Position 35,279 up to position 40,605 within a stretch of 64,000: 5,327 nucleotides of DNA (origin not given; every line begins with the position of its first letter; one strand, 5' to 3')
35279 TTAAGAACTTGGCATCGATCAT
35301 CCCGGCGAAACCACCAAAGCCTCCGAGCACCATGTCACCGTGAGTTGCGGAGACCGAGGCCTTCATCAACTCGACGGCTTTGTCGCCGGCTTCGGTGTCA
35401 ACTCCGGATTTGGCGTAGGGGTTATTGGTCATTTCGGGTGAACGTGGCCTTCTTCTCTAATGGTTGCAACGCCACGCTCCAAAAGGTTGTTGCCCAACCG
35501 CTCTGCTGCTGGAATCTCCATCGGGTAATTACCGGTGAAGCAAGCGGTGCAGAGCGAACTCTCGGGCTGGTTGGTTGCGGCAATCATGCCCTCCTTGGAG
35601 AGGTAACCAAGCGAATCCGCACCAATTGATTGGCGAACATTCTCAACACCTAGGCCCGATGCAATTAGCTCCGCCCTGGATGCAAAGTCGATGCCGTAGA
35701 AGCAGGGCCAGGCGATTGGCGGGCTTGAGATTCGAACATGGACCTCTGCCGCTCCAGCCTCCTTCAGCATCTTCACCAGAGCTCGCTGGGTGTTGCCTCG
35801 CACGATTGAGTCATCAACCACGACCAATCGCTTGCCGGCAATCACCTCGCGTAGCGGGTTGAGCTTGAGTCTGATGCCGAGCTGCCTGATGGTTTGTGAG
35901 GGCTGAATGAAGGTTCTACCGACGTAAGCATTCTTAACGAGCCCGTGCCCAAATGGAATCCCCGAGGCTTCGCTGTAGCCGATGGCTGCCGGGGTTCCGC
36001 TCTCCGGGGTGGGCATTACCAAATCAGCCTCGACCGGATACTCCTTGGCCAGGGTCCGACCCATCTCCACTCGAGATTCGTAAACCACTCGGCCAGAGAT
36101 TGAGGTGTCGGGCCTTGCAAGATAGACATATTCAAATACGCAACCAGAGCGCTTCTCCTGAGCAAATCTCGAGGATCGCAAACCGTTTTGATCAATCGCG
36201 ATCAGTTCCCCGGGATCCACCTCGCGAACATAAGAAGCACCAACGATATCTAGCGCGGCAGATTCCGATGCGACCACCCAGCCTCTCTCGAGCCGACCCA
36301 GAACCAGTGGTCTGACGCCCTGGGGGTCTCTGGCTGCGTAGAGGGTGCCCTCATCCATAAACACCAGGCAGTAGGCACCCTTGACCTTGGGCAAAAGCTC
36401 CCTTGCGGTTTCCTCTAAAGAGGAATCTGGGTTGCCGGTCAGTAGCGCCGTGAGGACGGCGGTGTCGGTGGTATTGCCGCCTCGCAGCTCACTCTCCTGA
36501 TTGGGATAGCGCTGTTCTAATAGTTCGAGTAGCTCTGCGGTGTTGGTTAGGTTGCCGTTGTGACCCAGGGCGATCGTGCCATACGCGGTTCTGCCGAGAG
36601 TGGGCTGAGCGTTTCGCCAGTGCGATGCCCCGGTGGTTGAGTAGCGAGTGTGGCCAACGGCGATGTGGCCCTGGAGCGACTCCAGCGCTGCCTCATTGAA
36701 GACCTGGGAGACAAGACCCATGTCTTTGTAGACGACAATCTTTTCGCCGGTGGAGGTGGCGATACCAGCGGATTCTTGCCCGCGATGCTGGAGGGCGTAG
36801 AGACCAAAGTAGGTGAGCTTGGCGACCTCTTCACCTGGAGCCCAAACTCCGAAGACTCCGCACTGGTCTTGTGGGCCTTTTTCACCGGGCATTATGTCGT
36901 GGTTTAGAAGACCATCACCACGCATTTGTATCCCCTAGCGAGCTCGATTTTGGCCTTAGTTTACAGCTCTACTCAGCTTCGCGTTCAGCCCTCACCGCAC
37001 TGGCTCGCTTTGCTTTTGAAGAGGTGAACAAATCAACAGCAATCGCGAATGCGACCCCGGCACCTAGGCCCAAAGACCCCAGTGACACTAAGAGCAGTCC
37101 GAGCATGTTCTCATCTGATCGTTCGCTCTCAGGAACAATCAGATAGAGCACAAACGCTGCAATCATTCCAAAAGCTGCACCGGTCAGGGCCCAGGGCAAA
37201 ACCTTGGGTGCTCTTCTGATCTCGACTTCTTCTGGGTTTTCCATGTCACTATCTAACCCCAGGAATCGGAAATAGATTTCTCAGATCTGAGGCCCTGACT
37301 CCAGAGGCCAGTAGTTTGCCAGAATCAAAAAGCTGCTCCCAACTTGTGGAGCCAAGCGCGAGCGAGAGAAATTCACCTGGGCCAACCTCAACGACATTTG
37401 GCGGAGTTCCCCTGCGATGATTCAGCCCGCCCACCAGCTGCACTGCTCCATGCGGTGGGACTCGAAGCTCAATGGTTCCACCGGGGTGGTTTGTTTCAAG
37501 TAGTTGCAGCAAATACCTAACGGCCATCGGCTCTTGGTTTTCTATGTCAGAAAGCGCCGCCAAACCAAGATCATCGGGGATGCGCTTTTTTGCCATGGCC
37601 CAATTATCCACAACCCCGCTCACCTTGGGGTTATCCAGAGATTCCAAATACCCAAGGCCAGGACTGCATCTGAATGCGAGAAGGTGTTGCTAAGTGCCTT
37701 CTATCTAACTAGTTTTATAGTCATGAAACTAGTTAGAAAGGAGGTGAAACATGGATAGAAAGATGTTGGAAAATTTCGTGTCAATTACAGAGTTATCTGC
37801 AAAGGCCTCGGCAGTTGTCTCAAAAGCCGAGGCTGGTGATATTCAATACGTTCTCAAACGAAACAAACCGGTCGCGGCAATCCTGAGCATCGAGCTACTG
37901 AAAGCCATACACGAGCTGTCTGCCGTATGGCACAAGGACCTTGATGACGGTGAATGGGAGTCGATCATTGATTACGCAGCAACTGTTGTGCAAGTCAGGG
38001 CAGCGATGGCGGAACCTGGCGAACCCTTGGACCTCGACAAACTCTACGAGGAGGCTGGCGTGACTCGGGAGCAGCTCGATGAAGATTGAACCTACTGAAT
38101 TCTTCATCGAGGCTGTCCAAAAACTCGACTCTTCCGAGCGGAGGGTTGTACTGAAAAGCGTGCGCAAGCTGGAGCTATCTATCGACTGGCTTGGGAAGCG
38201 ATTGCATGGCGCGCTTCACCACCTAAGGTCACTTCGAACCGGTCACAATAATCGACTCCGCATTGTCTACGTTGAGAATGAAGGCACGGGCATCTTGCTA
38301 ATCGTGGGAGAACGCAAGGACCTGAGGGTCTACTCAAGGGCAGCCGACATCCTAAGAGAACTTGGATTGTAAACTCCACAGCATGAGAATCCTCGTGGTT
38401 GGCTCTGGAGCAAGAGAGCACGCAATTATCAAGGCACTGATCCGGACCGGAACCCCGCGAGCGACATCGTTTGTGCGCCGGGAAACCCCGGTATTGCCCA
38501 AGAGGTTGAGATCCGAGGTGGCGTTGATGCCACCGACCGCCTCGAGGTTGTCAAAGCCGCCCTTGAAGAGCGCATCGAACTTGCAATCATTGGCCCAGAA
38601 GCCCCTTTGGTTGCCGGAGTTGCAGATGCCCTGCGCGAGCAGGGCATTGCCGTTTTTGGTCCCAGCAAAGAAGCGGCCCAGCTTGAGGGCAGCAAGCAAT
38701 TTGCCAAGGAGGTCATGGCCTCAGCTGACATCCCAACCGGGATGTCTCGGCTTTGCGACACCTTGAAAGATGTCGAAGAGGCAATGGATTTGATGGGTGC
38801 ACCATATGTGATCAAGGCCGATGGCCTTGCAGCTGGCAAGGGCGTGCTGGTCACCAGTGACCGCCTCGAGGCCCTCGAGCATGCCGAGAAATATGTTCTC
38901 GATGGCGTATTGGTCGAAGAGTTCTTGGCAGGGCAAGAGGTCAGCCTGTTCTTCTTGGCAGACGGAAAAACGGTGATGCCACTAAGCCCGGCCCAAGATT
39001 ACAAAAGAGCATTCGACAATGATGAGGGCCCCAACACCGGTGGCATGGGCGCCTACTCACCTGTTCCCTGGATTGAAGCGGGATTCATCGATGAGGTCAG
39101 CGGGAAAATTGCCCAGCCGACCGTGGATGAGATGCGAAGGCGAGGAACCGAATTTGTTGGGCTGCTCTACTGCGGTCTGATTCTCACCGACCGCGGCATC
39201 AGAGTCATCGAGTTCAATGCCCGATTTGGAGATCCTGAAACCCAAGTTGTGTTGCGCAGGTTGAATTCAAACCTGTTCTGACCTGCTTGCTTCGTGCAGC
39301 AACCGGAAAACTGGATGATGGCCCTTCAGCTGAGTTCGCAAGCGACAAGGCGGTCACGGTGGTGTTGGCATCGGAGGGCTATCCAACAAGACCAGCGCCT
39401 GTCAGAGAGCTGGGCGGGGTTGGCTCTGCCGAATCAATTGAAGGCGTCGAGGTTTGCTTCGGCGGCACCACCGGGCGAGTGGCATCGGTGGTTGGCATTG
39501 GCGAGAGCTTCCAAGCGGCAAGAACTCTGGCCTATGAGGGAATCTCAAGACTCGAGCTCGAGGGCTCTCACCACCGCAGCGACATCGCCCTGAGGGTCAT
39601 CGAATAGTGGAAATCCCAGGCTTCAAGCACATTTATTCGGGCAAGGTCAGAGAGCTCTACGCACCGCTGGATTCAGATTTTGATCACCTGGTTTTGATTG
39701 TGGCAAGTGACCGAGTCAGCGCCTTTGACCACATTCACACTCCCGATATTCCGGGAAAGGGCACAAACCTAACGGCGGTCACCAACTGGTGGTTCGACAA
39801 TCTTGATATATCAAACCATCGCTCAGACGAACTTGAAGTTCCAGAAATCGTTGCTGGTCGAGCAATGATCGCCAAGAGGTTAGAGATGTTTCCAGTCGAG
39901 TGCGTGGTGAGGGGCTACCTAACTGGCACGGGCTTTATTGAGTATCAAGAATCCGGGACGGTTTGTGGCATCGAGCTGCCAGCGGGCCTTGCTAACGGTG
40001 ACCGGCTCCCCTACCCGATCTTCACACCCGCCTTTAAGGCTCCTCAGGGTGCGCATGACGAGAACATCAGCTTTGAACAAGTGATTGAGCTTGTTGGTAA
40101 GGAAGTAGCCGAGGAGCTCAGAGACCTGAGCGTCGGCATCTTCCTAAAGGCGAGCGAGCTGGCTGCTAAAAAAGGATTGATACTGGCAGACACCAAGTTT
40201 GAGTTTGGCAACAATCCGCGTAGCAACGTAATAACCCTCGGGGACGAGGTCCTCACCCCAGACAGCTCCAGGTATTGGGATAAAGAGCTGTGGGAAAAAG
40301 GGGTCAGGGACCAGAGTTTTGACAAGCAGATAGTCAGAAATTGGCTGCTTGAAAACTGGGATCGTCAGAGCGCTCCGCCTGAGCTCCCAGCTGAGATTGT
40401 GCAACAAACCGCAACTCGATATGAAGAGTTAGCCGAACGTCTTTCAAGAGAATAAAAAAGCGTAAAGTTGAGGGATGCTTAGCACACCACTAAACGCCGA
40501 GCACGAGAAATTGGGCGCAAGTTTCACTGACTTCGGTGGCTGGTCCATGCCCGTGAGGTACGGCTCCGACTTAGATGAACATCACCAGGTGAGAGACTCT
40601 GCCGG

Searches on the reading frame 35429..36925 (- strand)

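Call 62: search_protein_families(library=pfam, proteins=[window:35429-36925:-], max_evalue=0.0001)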
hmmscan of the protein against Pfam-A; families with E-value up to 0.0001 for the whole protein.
window:35429-36925:- (498 aa): 4 families
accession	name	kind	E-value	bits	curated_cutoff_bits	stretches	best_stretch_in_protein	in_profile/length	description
PF13522.11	GATase_6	-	2.3e-15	57.2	27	1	85-221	9-130/130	Glutamine amidotransferase domain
PF13537.11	GATase_7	-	3.5e-13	50.1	25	1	103-225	10-121/123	Glutamine amidotransferase domain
PF00310.26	GATase_2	-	2e-07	30.6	19.9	1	56-129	170-238/420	Glutamine amidotransferases class-II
PF00156.33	Pribosyltran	-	2.5e-05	24.1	26.3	1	322-397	40-120/158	Phosphoribosyl transferase domain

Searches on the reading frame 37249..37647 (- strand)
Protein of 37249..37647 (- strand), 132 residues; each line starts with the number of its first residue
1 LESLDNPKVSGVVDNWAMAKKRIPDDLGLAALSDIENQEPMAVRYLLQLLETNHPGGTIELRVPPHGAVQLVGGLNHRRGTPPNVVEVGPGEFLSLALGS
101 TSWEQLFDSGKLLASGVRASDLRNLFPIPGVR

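Call 9: search_protein_families(library=pfam, proteins=[window:37249-37647:-], max_evalue=0.01)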
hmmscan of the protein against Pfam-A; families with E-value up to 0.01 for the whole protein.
window:37249-37647:- (132 aa): 1 family
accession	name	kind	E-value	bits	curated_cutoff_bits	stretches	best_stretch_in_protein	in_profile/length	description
PF17844.6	SCP_3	-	7.6e-30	103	38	1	40-128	6-93/93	Bacterial SCP ortholog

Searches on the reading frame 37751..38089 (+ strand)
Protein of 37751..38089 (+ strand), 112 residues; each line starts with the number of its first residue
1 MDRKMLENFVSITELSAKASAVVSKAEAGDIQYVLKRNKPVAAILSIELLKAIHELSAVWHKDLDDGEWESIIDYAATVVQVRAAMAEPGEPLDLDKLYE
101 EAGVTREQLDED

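Call 10: search_protein_families(library=pfam, proteins=[window:37751-38089:+], max_evalue=0.01)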
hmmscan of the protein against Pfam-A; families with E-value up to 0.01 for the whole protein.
window:37751-38089:+ (112 aa): 1 family
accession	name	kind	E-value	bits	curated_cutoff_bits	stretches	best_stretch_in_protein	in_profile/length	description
PF02604.26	PhdYeFM_antitox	-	1.7e-09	37.8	29.8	1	9-58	3-52/74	Antitoxin Phd_YefM, type II toxin-antitoxin system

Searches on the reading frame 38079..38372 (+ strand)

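Call 10: search_protein_families(library=pfam, proteins=[window:38079-38372:+], max_evalue=0.01)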
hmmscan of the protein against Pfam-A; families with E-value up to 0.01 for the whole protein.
window:38079-38372:+ (97 aa): 1 family
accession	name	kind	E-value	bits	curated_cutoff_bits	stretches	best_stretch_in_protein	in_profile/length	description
PF05973.20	Gp49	-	0.00022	21.7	23.9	1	14-87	4-80/90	Phage derived protein Gp49-like (DUF891)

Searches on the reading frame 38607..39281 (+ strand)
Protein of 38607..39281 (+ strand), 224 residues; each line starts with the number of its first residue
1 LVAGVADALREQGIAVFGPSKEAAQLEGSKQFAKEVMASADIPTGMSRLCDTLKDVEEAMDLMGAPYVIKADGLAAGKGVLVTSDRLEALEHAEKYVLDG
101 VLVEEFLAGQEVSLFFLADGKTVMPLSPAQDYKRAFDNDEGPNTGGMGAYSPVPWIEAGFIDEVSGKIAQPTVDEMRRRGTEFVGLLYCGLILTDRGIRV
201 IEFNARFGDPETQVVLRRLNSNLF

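Call 29: search_protein_families(library=pfam, proteins=[window:38607-39281:+], max_evalue=0.001)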
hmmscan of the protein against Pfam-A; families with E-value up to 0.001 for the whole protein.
window:38607-39281:+ (224 aa): 4 families
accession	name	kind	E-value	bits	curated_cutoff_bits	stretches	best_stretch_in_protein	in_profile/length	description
PF01071.24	GARS_A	-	2.1e-63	214.1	27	1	28-212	1-194/194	Phosphoribosylglycinamide synthetase, ATP-grasp (A) domain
PF02655.19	ATP-grasp_3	-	7.9e-08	33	23.2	1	59-208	26-158/160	ATP-grasp domain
PF02844.21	GARS_N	-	3.7e-06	28.1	29.5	1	1-27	74-100/100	Phosphoribosylglycinamide synthetase, N domain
PF02222.28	ATP-grasp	-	0.00046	20.3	27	1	37-114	3-84/179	ATP-grasp domain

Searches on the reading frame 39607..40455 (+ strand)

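Call 29: search_protein_families(library=pfam, proteins=[window:39607-40455:+], max_evalue=0.001)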
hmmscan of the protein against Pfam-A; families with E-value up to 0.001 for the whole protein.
window:39607-40455:+ (282 aa): 1 family
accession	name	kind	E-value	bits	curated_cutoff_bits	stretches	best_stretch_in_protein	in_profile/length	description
PF01259.24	SAICAR_synt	-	2.6e-67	227.4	20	1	8-252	1-227/233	SAICAR synthetase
